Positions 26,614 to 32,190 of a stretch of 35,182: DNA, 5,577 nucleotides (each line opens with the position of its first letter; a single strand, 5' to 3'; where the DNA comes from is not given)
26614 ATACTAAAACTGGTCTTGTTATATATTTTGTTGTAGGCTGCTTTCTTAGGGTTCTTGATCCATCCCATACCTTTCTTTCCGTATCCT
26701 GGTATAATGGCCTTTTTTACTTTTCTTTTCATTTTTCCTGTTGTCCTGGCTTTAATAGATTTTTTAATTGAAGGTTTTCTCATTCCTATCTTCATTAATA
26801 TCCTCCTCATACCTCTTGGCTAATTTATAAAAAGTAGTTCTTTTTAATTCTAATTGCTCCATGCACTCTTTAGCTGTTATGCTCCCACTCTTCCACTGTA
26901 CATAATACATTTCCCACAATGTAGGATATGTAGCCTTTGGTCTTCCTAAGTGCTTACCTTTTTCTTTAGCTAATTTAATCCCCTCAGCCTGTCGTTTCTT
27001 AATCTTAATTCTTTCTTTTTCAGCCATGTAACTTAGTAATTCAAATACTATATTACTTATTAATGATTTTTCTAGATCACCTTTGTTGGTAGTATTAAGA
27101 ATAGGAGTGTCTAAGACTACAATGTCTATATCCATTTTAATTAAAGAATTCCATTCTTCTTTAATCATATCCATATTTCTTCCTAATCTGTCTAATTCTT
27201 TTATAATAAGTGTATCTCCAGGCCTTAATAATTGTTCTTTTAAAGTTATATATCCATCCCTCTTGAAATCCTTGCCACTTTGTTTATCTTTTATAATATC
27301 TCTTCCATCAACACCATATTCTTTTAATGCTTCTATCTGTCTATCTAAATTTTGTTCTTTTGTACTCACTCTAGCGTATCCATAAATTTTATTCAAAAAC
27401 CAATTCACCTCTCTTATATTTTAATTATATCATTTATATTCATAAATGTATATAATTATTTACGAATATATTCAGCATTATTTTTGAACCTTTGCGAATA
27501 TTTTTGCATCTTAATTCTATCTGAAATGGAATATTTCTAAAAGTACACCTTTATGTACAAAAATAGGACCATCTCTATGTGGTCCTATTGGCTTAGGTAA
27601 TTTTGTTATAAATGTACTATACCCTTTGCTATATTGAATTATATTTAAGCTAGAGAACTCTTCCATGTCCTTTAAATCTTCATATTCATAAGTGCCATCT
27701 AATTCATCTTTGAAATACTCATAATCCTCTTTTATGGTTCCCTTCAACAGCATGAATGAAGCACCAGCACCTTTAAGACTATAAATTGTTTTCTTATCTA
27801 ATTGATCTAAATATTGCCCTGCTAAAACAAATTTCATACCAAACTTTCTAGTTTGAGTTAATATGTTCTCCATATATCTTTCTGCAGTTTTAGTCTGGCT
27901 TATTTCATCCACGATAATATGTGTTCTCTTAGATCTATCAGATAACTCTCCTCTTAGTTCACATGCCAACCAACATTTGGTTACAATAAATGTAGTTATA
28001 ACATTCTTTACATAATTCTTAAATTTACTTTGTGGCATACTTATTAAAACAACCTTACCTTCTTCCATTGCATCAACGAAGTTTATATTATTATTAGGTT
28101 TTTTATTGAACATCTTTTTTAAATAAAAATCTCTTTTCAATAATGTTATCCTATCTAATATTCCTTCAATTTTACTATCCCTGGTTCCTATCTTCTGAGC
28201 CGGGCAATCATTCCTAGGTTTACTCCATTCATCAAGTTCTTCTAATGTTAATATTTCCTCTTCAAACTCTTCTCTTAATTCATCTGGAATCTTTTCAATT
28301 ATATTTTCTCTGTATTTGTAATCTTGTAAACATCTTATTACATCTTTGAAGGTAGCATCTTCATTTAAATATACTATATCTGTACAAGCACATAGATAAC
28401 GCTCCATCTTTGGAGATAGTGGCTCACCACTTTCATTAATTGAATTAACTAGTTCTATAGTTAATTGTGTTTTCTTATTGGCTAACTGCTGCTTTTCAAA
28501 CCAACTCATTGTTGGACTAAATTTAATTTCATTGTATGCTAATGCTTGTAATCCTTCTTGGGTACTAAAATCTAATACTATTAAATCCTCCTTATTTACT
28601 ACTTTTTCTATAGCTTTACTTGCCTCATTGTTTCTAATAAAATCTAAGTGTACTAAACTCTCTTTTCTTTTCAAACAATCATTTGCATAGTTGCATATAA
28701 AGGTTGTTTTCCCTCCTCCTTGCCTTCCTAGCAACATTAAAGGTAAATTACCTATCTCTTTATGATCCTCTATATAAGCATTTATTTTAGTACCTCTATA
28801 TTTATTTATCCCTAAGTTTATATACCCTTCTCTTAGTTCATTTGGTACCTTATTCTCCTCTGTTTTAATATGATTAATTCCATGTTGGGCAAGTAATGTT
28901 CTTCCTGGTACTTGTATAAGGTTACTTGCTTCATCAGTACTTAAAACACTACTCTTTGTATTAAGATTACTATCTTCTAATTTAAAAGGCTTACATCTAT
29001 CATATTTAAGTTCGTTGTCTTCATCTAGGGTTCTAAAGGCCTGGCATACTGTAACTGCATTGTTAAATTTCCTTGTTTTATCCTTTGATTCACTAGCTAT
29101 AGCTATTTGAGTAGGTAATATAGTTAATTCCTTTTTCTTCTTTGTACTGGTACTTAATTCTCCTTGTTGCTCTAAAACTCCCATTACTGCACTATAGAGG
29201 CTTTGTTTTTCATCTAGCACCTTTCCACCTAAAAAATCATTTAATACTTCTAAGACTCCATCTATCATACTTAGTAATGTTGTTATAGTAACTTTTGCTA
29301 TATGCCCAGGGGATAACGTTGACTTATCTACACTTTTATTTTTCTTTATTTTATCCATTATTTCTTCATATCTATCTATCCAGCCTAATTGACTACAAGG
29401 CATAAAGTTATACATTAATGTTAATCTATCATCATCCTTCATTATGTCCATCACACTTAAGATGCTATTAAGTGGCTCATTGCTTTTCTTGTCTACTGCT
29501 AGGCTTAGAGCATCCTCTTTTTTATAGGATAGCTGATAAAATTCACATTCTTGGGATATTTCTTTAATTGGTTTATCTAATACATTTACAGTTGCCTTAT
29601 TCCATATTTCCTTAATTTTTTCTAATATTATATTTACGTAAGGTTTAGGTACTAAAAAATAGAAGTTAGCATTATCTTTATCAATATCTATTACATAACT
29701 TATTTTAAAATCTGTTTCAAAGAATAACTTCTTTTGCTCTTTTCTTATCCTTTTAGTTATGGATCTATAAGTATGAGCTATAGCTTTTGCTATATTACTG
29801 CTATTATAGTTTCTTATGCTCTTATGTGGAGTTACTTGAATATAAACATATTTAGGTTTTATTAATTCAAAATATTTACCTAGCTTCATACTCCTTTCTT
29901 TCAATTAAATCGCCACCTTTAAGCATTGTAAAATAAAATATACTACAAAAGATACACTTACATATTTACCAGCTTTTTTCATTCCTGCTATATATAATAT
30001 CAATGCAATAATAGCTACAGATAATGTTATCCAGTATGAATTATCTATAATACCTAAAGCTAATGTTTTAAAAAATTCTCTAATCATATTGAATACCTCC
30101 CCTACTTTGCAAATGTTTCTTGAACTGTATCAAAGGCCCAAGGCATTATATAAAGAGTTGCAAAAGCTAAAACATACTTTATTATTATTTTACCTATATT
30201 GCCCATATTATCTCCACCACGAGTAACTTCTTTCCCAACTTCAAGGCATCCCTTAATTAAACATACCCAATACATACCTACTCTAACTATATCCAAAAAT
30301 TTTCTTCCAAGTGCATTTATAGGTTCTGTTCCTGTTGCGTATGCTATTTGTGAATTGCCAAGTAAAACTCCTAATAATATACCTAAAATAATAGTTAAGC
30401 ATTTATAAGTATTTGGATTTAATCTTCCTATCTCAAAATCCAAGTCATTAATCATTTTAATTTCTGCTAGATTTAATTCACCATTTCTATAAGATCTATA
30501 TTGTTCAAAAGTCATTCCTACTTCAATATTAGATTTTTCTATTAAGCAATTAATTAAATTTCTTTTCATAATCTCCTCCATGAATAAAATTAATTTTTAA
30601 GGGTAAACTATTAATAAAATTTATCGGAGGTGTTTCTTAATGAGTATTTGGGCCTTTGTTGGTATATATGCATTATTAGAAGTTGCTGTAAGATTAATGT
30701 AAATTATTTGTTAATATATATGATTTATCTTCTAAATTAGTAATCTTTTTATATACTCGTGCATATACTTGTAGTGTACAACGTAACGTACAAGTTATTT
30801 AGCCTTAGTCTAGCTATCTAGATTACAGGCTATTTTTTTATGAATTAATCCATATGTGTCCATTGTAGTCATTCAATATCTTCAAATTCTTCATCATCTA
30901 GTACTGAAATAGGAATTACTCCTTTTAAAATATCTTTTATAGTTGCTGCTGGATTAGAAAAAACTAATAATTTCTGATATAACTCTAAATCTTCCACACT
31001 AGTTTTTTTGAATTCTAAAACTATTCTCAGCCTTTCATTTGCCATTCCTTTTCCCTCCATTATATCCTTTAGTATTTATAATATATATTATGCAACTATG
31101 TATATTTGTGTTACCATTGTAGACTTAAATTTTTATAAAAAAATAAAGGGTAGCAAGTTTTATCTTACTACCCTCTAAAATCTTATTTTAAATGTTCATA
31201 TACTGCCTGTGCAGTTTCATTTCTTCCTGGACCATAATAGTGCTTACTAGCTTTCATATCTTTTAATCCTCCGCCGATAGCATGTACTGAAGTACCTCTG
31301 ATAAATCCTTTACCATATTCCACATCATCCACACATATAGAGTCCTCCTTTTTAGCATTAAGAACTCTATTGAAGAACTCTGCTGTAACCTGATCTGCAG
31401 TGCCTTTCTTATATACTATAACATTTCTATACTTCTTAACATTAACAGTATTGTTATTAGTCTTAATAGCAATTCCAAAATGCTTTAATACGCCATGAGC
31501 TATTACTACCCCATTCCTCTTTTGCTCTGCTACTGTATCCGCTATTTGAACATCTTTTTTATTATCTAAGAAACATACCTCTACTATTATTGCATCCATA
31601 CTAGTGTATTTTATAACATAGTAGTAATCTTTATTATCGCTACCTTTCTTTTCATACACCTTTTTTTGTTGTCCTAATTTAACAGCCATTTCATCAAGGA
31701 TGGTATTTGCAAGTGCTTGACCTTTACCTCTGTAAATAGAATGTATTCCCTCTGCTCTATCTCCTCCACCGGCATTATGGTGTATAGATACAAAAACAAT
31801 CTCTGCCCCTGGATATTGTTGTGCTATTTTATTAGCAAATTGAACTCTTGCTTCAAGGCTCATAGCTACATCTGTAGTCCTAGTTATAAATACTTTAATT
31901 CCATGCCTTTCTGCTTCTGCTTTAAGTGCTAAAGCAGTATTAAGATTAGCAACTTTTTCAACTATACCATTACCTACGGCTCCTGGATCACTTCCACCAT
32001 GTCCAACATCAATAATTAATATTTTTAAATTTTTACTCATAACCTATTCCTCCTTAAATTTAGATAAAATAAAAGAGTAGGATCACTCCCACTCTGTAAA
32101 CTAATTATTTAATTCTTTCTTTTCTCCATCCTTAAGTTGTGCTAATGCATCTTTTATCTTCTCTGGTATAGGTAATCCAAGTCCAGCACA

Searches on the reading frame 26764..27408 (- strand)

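Call 45: search_protein_families(library=phrogs, proteins=[window:26764-27408:-], max_evalue=0.00001)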
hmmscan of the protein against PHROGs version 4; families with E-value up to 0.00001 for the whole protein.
window:26764-27408:- (214 aa): 3 families
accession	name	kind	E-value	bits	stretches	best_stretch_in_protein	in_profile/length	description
phrog_125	-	DNA, RNA and nucleotide metabolism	2.5e-55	188.8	1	6-211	20-214/254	DNA invertase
phrog_95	-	integration and excision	1.2e-17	64.8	1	6-156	88-242/651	integrase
phrog_6620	-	integration and excision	4.5e-09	37.1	1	7-121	57-173/201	transposase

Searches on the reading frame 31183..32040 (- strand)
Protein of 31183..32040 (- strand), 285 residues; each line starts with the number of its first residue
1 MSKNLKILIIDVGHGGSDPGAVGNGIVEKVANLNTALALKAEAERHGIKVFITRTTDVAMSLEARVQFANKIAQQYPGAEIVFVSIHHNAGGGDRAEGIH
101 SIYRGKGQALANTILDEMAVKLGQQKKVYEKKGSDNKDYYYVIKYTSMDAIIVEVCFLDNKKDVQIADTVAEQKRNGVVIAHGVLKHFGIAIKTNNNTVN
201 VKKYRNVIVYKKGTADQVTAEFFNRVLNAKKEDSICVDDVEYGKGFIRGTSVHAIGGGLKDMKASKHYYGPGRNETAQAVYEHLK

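Call 45: search_protein_families(library=phrogs, proteins=[window:31183-32040:-], max_evalue=0.00001)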
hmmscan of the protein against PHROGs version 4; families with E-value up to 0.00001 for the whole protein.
window:31183-32040:- (285 aa): 4 families
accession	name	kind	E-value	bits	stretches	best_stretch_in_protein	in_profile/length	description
phrog_435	-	lysis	4.7e-38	132.5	1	5-234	112-335/556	endolysin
phrog_2742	-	lysis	3.3e-20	73.7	1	7-203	3-196/318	endolysin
phrog_12727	-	lysis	9.1e-16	59.1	1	2-227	159-378/393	endolysin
phrog_489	-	lysis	4.7e-08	33.3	1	2-230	162-388/459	endolysin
